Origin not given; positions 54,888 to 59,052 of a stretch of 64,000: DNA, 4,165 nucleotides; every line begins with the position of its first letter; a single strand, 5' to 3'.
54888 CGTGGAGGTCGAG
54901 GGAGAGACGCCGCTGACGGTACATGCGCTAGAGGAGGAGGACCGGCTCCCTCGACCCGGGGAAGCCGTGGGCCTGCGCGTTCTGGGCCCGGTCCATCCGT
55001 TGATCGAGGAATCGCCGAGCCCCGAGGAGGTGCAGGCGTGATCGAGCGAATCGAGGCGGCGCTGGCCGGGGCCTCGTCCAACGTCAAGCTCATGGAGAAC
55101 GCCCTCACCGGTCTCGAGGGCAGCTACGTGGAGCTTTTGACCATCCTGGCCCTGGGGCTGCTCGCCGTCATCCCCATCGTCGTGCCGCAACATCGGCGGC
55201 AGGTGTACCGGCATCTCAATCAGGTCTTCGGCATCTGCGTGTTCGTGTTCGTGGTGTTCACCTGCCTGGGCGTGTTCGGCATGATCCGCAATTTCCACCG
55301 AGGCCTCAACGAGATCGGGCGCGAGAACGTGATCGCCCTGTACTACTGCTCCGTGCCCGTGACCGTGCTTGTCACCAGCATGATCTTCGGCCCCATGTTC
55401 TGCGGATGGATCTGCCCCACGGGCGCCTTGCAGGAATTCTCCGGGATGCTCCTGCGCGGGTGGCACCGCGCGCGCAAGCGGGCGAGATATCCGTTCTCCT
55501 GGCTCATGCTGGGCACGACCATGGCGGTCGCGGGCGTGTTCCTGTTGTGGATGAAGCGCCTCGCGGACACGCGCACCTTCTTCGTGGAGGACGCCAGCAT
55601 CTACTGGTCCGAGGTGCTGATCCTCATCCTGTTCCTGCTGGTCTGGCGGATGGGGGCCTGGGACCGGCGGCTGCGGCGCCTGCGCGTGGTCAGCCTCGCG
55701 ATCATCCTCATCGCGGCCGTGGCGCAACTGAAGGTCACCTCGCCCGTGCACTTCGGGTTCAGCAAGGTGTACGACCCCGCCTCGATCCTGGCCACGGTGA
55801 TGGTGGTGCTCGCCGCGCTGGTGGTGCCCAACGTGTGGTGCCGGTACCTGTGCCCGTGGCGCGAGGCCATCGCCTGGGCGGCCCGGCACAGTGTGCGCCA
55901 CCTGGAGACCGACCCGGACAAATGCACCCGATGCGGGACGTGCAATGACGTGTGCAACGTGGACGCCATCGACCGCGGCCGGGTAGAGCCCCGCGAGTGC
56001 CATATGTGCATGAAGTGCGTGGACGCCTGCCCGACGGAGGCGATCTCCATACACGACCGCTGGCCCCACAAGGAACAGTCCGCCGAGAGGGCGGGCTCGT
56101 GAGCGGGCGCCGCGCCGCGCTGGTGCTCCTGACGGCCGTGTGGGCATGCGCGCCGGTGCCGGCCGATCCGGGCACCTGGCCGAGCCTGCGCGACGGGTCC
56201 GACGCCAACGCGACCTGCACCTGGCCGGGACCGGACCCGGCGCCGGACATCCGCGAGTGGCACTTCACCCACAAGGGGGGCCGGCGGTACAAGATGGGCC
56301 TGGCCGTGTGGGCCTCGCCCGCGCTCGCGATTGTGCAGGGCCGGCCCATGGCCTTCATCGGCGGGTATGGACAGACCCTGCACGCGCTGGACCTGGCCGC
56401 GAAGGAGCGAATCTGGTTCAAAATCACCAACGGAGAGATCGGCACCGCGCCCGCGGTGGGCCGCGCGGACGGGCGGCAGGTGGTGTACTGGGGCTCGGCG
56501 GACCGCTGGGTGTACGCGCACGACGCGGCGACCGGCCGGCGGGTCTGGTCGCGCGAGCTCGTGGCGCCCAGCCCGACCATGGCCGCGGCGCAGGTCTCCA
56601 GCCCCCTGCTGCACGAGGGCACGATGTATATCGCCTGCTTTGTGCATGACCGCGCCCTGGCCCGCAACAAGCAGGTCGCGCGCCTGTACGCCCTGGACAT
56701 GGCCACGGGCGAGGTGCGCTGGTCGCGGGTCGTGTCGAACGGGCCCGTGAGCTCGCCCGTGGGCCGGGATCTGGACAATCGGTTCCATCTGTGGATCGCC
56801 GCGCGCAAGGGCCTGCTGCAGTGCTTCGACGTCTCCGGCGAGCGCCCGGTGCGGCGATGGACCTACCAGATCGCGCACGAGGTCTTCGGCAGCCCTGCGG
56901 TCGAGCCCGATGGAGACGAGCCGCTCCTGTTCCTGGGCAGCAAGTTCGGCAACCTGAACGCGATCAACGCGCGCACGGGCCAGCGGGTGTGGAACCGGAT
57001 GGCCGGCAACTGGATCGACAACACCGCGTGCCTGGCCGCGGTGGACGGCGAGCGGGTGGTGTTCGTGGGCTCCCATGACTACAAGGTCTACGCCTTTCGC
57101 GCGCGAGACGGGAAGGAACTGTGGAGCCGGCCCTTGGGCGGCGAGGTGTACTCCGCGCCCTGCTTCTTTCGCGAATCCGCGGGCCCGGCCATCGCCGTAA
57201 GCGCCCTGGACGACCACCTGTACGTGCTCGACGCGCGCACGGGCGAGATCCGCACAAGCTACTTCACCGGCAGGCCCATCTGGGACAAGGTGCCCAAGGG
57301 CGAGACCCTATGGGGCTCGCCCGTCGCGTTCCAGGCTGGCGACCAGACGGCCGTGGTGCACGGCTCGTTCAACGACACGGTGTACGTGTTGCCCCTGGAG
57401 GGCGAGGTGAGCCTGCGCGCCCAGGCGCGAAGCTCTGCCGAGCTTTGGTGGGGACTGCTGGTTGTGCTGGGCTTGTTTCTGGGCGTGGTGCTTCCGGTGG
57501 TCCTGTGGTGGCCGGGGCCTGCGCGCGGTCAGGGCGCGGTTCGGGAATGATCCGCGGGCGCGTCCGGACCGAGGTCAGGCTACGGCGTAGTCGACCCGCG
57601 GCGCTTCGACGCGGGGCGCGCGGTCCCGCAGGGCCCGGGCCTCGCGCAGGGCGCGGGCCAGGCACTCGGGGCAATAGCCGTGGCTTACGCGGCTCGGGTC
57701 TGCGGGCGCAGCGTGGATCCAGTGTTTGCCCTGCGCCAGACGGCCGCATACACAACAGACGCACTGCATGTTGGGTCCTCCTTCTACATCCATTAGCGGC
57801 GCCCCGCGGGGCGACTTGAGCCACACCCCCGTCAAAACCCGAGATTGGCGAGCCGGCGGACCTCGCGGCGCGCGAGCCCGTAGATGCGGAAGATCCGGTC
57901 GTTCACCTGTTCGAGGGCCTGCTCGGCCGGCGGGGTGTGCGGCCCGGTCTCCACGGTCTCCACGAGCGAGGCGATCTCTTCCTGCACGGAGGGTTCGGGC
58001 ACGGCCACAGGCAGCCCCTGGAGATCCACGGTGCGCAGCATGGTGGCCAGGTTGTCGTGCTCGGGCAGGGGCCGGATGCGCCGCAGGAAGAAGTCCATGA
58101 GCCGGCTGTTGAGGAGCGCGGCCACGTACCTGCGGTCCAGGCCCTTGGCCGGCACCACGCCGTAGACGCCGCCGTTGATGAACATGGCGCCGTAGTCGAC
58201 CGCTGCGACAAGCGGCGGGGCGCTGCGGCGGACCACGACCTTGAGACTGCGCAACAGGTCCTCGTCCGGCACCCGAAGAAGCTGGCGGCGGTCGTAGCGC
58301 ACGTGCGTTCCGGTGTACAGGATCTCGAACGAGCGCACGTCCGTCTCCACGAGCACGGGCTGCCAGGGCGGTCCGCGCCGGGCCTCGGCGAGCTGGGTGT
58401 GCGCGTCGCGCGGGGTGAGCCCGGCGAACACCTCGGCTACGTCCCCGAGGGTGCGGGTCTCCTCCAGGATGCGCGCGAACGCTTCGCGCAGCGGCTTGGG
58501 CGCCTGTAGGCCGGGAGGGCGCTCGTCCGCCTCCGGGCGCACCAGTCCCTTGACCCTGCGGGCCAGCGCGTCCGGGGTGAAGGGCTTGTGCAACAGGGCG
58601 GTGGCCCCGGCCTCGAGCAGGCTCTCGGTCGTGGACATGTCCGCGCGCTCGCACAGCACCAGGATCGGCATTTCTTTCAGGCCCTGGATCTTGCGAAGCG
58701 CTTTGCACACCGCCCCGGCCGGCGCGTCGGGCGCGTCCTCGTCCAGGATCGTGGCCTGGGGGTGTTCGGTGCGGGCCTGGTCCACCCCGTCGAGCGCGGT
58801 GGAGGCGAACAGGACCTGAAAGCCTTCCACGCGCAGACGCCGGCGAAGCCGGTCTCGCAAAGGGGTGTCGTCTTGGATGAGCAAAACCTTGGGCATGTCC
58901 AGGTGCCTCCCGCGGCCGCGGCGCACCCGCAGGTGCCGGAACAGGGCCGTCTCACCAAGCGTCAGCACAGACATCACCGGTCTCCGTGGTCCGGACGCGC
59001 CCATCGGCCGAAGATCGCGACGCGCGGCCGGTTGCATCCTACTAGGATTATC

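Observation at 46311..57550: Ten-gene translationally coupled operon combining an ATP-driven double-cubane-type reductase pair, a WtpA-like oxyanion ABC importer, two NapH-like polyferredoxins and three exported proteins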

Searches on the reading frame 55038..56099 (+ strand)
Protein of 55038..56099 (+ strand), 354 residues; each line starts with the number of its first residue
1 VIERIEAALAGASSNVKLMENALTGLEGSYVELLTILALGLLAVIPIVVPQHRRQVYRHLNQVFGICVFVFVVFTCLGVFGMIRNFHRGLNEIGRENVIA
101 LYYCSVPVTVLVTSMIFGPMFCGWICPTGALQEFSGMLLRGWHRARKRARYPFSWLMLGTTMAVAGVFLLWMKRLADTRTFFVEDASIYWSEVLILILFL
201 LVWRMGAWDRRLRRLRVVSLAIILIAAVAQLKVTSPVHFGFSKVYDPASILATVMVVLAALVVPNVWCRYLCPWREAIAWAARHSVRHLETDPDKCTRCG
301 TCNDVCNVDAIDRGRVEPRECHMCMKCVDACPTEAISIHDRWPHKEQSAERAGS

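Call 5: search_protein_families(library=pfam, proteins=[window:55038-56099:+], max_evalue=0.01)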
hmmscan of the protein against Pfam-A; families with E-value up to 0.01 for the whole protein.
window:55038-56099:+ (354 aa): 12 families
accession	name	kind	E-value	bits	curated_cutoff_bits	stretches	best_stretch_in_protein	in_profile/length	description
PF12801.12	Fer4_5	-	1.9e-13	50.6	22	2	108-141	10-43/48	4Fe-4S binding domain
PF00037.32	Fer4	-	6.6e-13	48.3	21.1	2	317-337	4-24/24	4Fe-4S binding domain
PF12838.12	Fer4_7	-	1.4e-09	38.7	27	2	321-346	2-27/52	4Fe-4S dicluster domain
PF12837.12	Fer4_6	-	3.6e-07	30.2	25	1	290-311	3-24/24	4Fe-4S binding domain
PF13237.11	Fer4_10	-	3.5e-06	27.3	25.5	1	290-332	3-53/53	4Fe-4S dicluster domain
PF14697.11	Fer4_21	-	3.7e-06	27.4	35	1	268-311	14-57/59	4Fe-4S dicluster domain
PF13484.11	Fer4_16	-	4.8e-06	27.7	30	1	320-346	1-28/66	4Fe-4S double cluster binding domain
PF25160.1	LdpA_Fe-S-bd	-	5.4e-06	26.5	27.6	1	293-339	2-46/49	LdpA Fe-S cluster-binding domain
PF13187.11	Fer4_9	-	3.2e-05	24.3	27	1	295-336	1-52/52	4Fe-4S dicluster domain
PF12797.12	Fer4_2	-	0.00041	20.6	24.5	1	289-307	3-21/22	4Fe-4S binding domain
PF12798.12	Fer4_3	-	0.0035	18.5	27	0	321-335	1-15/15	4Fe-4S binding domain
PF13183.11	Fer4_8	-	0.0066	17.4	27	0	289-308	47-66/68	4Fe-4S dicluster domain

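Call 6: search_protein_families(library=ncbifam, proteins=[window:55038-56099:+], max_evalue=0.01)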
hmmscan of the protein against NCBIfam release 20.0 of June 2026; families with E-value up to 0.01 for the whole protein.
window:55038-56099:+ (354 aa): 35 families (the best 25 are shown)
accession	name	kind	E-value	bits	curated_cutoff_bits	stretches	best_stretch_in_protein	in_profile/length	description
TIGR02163.1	napH_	subfamily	1.3e-15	57.7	213.05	2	247-338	153-253/255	NapH/MauN family ferredoxin-type protein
NF007013.0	PRK09477.1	equivalog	2.1e-12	46.7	234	1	225-347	151-285/286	quinol dehydrogenase ferredoxin subunit NapH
NF046105.1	TransRegNosR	equivalog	3.9e-12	45.3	1000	2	250-327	582-661/680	transcriptional regulator NosR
NF038196.1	ferrodoxin_EFR1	subfamily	1.4e-10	41.6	75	1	283-346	174-239/242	EFR1 family ferrodoxin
NF043039.1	HgcAB_like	equivalog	1.2e-09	38.3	285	1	150-337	157-350/350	HgcAB-like fusion protein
NF045874.1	Vhu_polyferre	exception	1.1e-07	31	600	1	289-339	54-107/381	F420-non-reducing hydrogenase associated-polyferredoxin VhuB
NF058577.1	FdxA_fam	equivalog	1.9e-07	31.2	65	2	294-335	7-52/52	4Fe-4S ferredoxin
TIGR03224.1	benzo_boxA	equivalog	3.9e-07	29.3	459.2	1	291-337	7-57/411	benzoyl-CoA 2,3-epoxidase subunit BoxA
TIGR00402.1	napF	equivalog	6.6e-07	29.4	102.2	1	295-341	36-89/149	ferredoxin-type protein NapF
TIGR01971.1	NuoI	subfamily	1.2e-06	28.1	113.05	2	316-343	78-105/121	NADH-quinone oxidoreductase, chain I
NF040770.1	hetero_SS_HdrA2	exception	1.3e-06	26.8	1100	1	291-340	574-627/777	CoB-CoM heterodisulfide reductase HdrA2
NF005504.0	PRK07118.1-3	equivalog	2.4e-06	27.1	437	1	295-347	220-276/293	Fe-S cluster domain-containing protein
NF042909.1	FMH_DH_FwdF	exception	3.4e-06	26.4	375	1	261-312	226-275/336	tungsten-dependent formylmethanofuran dehydrogenase subunit FwdF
NF045480.1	FdxA_Actino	equivalog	4.5e-06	26.9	125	1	287-311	31-55/107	ferredoxin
NF007382.0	PRK09898.1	equivalog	1.2e-05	24.9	213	1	267-339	130-201/208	ferredoxin-like protein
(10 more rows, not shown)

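Call 71: find_homologous_proteins(query=window:55038-56099:+, max_evalue=0.001)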
Query window:55038-56099:+ (354 aa): 921 proteins with E <= 0.001 among 8000 candidates; the best 120 are listed.
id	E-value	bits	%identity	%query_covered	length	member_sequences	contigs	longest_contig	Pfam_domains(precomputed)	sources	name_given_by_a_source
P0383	8.6e-240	813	100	100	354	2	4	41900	PF14697.12,PF12801.13,PF27538.1,PF12837.13,PF00037.33,PF13484.12,PF12838.13,PF25160.2,PF13237.12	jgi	-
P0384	2.2e-180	618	76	97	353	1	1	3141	PF14697.12,PF12801.13,PF27538.1,PF00037.33,PF12838.13,PF25160.2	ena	-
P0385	1.7e-176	605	76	97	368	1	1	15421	PF12801.13,PF12837.13,PF00037.33,PF12838.13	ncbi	ncbi:MAG: 4Fe-4S binding protein [Planctomycetota bacterium]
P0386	8.2e-176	603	74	97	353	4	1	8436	PF14697.12,PF12801.13,PF27538.1,PF12837.13,PF00037.33,PF13484.12,PF12838.13,PF25160.2,PF13237.12,PF13187.12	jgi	-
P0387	8.8e-176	603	76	94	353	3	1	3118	PF12801.13,PF27538.1,PF12837.13,PF00037.33,PF13484.12,PF12838.13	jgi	-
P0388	2.5e-175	601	74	97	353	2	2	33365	PF12801.13,PF12837.13,PF00037.33,PF12838.13,PF25160.2,PF13237.12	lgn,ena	-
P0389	4.5e-175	600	74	97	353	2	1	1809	PF14697.12,PF12801.13,PF12837.13,PF00037.33,PF13484.12,PF12838.13,PF25160.2,PF13237.12,PF13187.12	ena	-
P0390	5.0e-175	600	74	95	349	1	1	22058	PF12801.13,PF27538.1,PF12837.13,PF00037.33,PF12838.13,PF13237.12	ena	-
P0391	8.0e-175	599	73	97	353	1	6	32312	PF14697.12,PF12801.13,PF27538.1,PF12837.13,PF00037.33,PF12838.13,PF25160.2,PF13237.12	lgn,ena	-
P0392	1.3e-174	599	73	98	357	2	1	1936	PF14697.12,PF12801.13,PF12837.13,PF00037.33,PF12838.13,PF25160.2,PF13237.12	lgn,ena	-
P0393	2.6e-174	598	75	97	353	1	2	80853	PF12801.13,PF12837.13,PF00037.33,PF12838.13,PF25160.2,PF13237.12,PF13187.12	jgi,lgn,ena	-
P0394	4.5e-174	597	76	96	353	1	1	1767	PF12801.13,PF12837.13,PF00037.33,PF12838.13,PF13237.12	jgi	jgi:polyferredoxin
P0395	5.3e-174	597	73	97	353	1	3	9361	PF12801.13,PF12837.13,PF00037.33,PF13484.12,PF12838.13,PF25160.2,PF13237.12,PF13187.12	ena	-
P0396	9.0e-174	596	74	97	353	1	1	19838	PF14697.12,PF12801.13,PF00037.33,PF12838.13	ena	-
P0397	1.3e-173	595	73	97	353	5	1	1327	PF12801.13,PF27538.1,PF12837.13,PF00037.33,PF13484.12,PF12838.13,PF25160.2,PF13237.12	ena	-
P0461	7.3e-160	550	67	96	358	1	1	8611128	PF12801.13,PF27538.1,PF12837.13,PF00037.33,PF12838.13,PF13237.12,PF13187.12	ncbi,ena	-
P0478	9.3e-157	540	66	99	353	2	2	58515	PF12801.13,PF27538.1,PF12837.13,PF00037.33,PF12838.13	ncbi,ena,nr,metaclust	ncbi:MAG: hypothetical protein A2X49_06645 [Lentisphaerae bacterium GWF2_52_8]|nr:MAG: hypothetical 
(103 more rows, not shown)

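Call 72: find_encoding_contigs(protein=P0461, flank=10000, max_places=1)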
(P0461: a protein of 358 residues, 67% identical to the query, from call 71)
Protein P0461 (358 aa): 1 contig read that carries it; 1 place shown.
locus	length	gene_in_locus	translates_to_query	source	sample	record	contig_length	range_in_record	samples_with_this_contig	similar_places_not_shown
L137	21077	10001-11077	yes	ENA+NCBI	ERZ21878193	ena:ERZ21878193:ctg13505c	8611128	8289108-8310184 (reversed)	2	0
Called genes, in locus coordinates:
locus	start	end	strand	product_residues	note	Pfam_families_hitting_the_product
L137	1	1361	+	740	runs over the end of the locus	PF22124:Glyco_hydro_95_cat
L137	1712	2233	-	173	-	-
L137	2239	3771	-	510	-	-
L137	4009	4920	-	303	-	-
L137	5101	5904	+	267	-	PF01869:BcrAD_BadFG, PF22521:HypF_C_2 (faint)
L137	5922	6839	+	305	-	PF13531:SBP_bac_11, PF01547:SBP_bac_1 (faint)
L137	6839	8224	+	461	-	PF00528:BPD_transp_1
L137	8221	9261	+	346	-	PF00005:ABC_tran, PF08402:TOBE_2 (weak)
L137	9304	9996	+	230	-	-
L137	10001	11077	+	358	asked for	PF12801:Fer4_5, PF12837:Fer4_6 (faint), PF12838:Fer4_7 (faint), PF13187:Fer4_9 (faint), PF13237:Fer4_10 (faint), PF27538:NosR (weak), PF00037:Fer4 (weak)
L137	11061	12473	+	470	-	PF01011:PQQ (faint), PF13360:PQQ_2, PF13570:Beta-prop_ACSF4, PF13360:PQQ_2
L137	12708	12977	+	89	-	-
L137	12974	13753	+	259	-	PF13451:zf_Tbcl, PF14559:TPR_19 (faint)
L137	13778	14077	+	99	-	-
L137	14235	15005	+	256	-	PF25213:HVO_A0261_N (weak), PF00392:GntR (faint), PF01022:HTH_5 (weak), PF08220:HTH_DeoR, PF08279:HTH_11, PF14502:HTH_41 (faint), PF00455:DeoRC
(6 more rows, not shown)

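Call 73: find_encoding_contigs(protein=P0478, flank=10000, max_places=1)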
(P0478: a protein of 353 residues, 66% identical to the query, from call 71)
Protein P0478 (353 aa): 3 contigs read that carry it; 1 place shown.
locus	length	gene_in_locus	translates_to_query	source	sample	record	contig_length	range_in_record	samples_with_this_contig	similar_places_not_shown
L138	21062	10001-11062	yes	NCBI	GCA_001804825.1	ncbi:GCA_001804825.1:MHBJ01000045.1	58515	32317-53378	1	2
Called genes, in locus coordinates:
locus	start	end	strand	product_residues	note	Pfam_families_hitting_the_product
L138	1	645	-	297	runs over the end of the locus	PF01522:Polysacc_deac_1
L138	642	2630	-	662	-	PF00551:Formyl_trans_N, PF02911:Formyl_trans_C, PF01370:Epimerase, PF16363:GDP_Man_Dehyd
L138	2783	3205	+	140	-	PF07030:Phage_Mu_Gp36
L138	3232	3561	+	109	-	-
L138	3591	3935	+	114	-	-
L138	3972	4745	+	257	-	-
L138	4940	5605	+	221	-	-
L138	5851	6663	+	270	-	PF01869:BcrAD_BadFG, PF22521:HypF_C_2 (faint)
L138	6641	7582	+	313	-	PF13531:SBP_bac_11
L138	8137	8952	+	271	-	PF00528:BPD_transp_1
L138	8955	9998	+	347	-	PF00005:ABC_tran, PF08402:TOBE_2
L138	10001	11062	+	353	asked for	PF12801:Fer4_5, PF12838:Fer4_7 (faint), PF00037:Fer4 (faint), PF12837:Fer4_6 (faint), PF27538:NosR (weak)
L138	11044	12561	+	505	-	PF13360:PQQ_2 (weak), PF13570:Beta-prop_ACSF4, PF23414:Beta-prop_EML_2 (faint), PF01011:PQQ (faint), PF07774:EMC1_C (faint), PF25293:Beta-prop_EMC1_N (faint), PF13360:PQQ_2, PF13570:Beta-prop_ACSF4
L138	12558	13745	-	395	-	PF01208:URO-D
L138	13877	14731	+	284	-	PF02311:AraC_binding (weak), PF00165:HTH_AraC, PF12833:HTH_18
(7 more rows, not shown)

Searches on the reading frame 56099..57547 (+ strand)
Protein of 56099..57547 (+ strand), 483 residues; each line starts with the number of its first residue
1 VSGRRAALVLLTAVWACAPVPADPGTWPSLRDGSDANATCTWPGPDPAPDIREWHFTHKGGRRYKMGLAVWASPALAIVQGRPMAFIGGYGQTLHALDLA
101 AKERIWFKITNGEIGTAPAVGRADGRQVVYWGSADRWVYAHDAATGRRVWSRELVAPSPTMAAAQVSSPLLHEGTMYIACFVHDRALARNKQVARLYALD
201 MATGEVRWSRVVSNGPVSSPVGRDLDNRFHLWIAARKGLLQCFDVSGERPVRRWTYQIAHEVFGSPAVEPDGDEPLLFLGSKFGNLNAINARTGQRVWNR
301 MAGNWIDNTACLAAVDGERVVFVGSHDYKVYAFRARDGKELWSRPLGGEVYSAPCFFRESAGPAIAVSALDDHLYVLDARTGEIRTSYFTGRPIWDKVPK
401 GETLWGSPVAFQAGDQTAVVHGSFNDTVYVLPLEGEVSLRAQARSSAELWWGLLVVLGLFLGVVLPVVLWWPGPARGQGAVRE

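Call 5: search_protein_families(library=pfam, proteins=[window:56099-57547:+], max_evalue=0.01)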
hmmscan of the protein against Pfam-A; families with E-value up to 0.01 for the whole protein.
window:56099-57547:+ (483 aa): 6 families
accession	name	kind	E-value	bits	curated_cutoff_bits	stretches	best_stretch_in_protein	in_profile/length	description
PF13570.13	Beta-prop_ACSF4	-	8.8e-35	121.1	133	1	72-431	7-327/329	Beta-alanine-activating enzyme, beta-propeller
PF13360.13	PQQ_2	-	3e-29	102.8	27.6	2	81-299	32-232/233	Outer membrane protein assembly factor BamB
PF01011.28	PQQ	-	1.2e-10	41.2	26.7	1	283-359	496-589/595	Glucose/ethanol/alcohol dehydrogenase, beta-propeller domain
PF23727.1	Beta-prop_FAM234A_B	-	1.2e-05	24.5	26.4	0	330-384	54-112/467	FAM234A/B beta-propeller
PF23414.1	Beta-prop_EML_2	-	0.00016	21.6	90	0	239-338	21-113/266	Echinoderm microtubule-associated protein second beta-propeller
PF25293.1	Beta-prop_EMC1_N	-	0.0044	17.2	34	0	287-385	44-142/219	EMC1 N-terminal beta-propeller domain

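Call 6: search_protein_families(library=ncbifam, proteins=[window:56099-57547:+], max_evalue=0.01)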
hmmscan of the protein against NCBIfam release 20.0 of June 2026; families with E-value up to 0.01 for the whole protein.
window:56099-57547:+ (483 aa): 6 families
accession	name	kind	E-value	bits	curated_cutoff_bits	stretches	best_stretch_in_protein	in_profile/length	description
TIGR03300.1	assembly_YfgL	equivalog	5.4e-27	94.4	285.2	2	274-385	65-168/377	outer membrane protein assembly factor BamB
NF008351.0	PRK11138.1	equivalog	1.1e-19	70.2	423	3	268-386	63-184/394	outer membrane protein assembly factor BamB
TIGR04528.1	acido_non_PQQ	subfamily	1.2e-13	50.7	650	2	284-376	401-490/493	acido-empty-quinoprotein group A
TIGR03075.1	PQQ_enz_alc_DH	subfamily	1.4e-13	50.4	480.05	2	281-359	441-516/530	PQQ-dependent dehydrogenase, methanol/ethanol family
NF041516.1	PA2928_fam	subfamily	1.9e-07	30.8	70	1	138-209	71-126/376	PA2928 family protein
TIGR03074.1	PQQ_membr_DH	subfamily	0.00019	19.4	832.65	0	319-360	711-753/783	membrane-bound PQQ-dependent dehydrogenase, glucose/quinate/shikimate family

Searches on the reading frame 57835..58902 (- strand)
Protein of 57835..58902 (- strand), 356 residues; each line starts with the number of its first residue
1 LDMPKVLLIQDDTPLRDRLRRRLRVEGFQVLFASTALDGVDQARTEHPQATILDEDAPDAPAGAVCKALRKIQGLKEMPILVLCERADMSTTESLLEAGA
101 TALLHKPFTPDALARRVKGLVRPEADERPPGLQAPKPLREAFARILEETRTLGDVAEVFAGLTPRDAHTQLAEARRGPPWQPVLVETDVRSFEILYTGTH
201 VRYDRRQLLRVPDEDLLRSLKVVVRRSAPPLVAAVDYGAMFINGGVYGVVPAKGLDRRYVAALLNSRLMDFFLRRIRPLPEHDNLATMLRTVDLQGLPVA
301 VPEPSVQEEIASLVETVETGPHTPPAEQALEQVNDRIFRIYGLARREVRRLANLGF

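Call 51: search_protein_families(library=pfam, proteins=[window:57835-58902:-], max_evalue=0.001)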
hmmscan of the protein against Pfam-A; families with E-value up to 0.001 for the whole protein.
window:57835-58902:- (356 aa): 2 families
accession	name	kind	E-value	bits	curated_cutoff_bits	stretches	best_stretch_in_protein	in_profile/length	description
PF00072.30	Response_reg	-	3.8e-14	53.2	30.2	1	6-117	1-110/111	Response regulator receiver domain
PF12950.13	TaqI_C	-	4.2e-11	43.6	26.5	1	182-299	2-118/118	TaqI-like C-terminal specificity domain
